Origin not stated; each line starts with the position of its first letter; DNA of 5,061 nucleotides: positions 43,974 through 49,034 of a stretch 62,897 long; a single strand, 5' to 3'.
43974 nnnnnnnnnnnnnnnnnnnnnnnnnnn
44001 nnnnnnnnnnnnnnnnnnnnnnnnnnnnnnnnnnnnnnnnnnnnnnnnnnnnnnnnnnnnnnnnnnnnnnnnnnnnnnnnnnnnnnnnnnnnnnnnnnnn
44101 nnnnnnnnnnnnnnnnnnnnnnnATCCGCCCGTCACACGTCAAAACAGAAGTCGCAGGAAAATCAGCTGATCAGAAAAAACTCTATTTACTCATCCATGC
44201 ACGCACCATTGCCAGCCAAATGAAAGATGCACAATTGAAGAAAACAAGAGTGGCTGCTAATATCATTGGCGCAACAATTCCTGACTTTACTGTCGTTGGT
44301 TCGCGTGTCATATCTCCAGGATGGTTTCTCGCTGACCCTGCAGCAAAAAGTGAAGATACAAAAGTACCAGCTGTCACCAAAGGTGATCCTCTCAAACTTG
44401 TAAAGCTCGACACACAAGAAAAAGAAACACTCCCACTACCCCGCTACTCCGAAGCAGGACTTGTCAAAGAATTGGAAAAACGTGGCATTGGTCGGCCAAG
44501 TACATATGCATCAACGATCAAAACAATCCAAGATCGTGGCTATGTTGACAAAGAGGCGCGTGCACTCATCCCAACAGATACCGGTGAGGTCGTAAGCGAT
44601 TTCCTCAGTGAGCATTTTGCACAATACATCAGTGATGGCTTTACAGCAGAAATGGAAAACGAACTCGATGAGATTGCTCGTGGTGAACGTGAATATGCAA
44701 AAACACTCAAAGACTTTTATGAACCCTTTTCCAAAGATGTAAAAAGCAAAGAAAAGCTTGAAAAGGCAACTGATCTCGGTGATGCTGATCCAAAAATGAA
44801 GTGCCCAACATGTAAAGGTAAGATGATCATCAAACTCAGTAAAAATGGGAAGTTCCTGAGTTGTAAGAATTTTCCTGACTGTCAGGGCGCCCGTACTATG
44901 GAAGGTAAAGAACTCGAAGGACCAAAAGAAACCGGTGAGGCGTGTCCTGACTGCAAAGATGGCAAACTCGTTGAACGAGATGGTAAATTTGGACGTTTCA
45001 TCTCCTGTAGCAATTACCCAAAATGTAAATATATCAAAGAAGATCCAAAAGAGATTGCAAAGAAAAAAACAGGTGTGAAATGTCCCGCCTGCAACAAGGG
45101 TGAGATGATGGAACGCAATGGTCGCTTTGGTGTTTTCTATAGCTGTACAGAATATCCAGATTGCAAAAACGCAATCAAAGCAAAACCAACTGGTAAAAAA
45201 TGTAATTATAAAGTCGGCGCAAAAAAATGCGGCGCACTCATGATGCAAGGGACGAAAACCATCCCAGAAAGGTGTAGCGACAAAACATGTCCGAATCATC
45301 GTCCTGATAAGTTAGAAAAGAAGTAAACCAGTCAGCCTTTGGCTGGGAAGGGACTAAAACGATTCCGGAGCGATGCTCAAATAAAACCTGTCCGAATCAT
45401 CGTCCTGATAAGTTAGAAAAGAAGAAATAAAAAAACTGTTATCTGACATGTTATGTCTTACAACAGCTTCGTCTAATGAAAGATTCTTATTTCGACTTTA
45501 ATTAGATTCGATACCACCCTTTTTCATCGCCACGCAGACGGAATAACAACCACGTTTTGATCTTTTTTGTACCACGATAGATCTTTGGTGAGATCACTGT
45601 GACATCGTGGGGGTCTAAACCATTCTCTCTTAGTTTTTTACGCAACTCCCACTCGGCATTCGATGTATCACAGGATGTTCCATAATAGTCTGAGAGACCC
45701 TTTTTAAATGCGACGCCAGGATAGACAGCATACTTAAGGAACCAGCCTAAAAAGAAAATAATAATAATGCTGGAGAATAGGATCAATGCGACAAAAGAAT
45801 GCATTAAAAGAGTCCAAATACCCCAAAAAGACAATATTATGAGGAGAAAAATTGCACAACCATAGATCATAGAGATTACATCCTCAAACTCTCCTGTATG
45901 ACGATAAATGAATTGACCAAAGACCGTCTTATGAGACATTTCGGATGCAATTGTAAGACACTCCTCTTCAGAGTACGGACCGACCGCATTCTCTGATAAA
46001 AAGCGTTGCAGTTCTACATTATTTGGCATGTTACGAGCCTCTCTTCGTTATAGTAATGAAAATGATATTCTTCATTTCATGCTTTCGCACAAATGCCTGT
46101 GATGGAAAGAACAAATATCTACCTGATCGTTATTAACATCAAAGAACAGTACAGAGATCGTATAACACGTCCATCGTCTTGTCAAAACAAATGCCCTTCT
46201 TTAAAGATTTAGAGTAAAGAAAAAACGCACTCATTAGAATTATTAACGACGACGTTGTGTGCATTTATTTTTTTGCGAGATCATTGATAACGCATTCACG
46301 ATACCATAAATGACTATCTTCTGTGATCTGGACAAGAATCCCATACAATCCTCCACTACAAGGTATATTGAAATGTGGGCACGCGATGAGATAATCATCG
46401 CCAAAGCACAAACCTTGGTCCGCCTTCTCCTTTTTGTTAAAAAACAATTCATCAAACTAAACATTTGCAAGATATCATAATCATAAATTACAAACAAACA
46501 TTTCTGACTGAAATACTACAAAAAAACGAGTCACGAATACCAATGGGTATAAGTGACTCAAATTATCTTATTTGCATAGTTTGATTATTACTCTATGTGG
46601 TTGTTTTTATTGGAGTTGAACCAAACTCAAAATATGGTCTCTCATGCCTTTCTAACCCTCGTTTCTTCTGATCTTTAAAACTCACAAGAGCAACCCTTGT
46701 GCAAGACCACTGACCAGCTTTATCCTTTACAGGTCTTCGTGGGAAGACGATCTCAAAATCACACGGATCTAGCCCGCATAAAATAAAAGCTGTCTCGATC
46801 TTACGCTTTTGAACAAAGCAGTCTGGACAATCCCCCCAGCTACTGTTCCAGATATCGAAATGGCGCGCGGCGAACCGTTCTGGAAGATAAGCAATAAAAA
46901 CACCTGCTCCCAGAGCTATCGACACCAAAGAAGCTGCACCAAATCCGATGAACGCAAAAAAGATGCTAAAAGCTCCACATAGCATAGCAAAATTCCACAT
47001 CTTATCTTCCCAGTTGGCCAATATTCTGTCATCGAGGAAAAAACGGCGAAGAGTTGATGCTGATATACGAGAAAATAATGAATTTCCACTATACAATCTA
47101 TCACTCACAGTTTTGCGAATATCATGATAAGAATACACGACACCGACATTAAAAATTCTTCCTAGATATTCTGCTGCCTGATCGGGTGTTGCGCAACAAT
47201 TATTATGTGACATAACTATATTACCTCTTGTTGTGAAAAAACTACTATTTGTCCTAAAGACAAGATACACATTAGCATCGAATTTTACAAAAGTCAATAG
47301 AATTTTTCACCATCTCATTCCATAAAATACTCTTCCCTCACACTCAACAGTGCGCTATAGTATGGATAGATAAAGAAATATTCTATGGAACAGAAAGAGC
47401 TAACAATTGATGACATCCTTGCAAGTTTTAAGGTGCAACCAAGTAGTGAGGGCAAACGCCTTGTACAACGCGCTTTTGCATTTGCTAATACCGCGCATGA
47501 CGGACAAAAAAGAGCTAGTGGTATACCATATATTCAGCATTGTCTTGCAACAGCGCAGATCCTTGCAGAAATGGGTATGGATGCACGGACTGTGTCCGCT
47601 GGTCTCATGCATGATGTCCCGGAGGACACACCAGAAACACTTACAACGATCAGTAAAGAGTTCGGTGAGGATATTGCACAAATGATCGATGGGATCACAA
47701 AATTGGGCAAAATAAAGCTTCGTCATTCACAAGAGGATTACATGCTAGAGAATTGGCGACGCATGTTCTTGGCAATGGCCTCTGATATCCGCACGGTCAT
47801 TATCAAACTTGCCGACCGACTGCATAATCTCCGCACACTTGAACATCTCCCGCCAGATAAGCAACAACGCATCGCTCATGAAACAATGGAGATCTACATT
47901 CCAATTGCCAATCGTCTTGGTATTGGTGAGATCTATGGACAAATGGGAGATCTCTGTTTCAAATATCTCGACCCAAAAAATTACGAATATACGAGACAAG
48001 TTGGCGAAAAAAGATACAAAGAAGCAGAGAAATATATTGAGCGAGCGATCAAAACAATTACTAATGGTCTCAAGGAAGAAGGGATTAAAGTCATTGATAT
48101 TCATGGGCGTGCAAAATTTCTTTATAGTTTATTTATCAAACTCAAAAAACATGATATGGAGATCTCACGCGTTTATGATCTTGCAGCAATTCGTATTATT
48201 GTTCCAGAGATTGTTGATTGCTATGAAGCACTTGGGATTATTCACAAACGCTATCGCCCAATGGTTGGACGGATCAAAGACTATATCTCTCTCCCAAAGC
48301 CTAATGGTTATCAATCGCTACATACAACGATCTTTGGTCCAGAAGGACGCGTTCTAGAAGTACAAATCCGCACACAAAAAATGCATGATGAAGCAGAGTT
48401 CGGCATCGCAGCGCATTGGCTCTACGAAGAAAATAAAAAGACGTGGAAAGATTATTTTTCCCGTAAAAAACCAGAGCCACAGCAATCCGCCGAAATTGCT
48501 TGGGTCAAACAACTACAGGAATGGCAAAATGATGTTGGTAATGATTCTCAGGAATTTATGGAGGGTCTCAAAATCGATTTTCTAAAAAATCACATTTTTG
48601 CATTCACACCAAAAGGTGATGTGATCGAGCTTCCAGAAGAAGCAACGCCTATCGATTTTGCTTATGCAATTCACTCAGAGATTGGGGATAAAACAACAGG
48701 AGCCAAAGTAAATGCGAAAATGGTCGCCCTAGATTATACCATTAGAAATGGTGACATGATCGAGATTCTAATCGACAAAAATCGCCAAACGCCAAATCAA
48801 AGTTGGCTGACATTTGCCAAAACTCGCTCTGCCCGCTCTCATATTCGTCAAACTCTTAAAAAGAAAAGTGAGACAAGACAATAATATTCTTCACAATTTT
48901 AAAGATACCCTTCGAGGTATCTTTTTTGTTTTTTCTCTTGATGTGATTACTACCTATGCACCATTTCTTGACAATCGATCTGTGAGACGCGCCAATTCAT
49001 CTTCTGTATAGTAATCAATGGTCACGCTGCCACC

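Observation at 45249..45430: Last 25 codons of topA are repeated after the stop codon, synonymously recoded and in the -1 frame behind a hairpin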

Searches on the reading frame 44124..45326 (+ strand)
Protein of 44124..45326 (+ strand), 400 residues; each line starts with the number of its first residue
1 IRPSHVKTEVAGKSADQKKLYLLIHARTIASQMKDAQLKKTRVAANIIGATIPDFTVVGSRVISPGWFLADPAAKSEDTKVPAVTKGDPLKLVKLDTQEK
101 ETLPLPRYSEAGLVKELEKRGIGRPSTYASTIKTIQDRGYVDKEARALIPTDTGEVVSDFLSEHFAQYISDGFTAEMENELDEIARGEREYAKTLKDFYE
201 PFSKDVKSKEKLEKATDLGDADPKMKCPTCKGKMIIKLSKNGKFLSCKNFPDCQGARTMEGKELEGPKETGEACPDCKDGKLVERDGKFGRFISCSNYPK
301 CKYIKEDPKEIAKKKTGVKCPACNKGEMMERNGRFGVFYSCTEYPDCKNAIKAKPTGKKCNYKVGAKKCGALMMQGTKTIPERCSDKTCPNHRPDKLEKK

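Call 57: find_homologous_proteins(query=window:44124-45326:+, max_evalue=1e-60)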
Query window:44124-45326:+ (400 aa): 1225 proteins with E <= 1e-60 among 8000 candidates; the best 120 are listed.
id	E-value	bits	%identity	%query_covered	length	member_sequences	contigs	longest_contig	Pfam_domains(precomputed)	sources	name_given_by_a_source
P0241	4.6e-191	653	72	100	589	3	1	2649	PF01396.25,PF01131.26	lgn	-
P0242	8.9e-186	636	75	92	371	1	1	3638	PF01396.25,PF01131.26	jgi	jgi:DNA topoisomerase-1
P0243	7.7e-183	626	68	100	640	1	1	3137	PF01396.25,PF01131.26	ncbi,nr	ncbi:MAG: type I DNA topoisomerase [Candidatus Pacebacteria bacterium]|nr:type I DNA topoisomerase [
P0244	1.5e-182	625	68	100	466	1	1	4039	PF01396.25,PF01131.26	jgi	jgi:DNA topoisomerase-1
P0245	3.0e-180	618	67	100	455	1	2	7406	PF01396.25,PF01131.26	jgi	jgi:DNA topoisomerase-1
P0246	2.5e-178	611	66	100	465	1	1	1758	PF01396.25,PF01131.26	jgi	-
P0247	4.6e-177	607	65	100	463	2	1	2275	PF01396.25,PF01131.26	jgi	jgi:DNA topoisomerase-1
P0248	6.8e-175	600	67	100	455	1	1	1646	PF01396.25,PF01131.26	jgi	-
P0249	3.0e-174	598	67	97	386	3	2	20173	PF01396.25,PF01131.26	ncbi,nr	ncbi:topoisomerase DNA-binding C4 zinc finger domain-containing protein, partial [Patescibacteria gr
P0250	1.1e-173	596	67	100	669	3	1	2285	PF01396.25,PF01131.26,PF01751.29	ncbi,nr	ncbi:MAG: type I DNA topoisomerase, partial [Patescibacteria group bacterium]|nr:type I DNA topoisom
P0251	2.5e-173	595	65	99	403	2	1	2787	PF01396.25,PF01131.26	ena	-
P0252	5.4e-173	594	66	99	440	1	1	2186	PF01396.25,PF01131.26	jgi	-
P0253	7.7e-173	593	65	100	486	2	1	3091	PF01396.25,PF01131.26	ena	-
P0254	2.3e-172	592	65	100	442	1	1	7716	PF01396.25,PF01131.26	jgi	jgi:DNA topoisomerase-1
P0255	2.8e-172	591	66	100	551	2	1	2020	PF01396.25,PF01131.26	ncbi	ncbi:MAG: DNA topoisomerase, partial [Patescibacteria group bacterium]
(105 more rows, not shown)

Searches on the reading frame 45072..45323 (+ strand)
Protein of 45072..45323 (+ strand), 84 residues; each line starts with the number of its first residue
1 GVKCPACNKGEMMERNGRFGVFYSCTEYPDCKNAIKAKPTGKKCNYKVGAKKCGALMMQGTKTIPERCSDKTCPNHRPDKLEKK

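Call 42: find_related_loci(query=window:45072-45323:+, collection=viral_contigs, flank=4000)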
Query seq(84 aa) (84 aa) in viral_contigs; peptide patterns used: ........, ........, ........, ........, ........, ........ (x = any residue, [..] = any of these).
9 stretches matched a pattern, but none encodes a relative of the query by tblastn (E <= 1e-3).

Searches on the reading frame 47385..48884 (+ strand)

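Call 6: search_protein_families(library=pfam, proteins=[window:47385-48884:+])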
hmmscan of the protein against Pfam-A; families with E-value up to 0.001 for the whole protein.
window:47385-48884:+ (499 aa): 4 families
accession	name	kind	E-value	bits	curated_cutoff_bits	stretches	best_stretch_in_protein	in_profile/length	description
PF13328.12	HD_4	-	1.6e-50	171.3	27.2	1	30-180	1-155/156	HD domain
PF04607.23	RelA_SpoT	-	9e-38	129.5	27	1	241-351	1-112/113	Region found in RelA / SpoT proteins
PF02824.27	TGS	-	4.2e-22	78.4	22.2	1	404-462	1-59/60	TGS domain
PF01966.28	HD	-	4.4e-11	43.5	22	1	49-148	1-115/116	HD domain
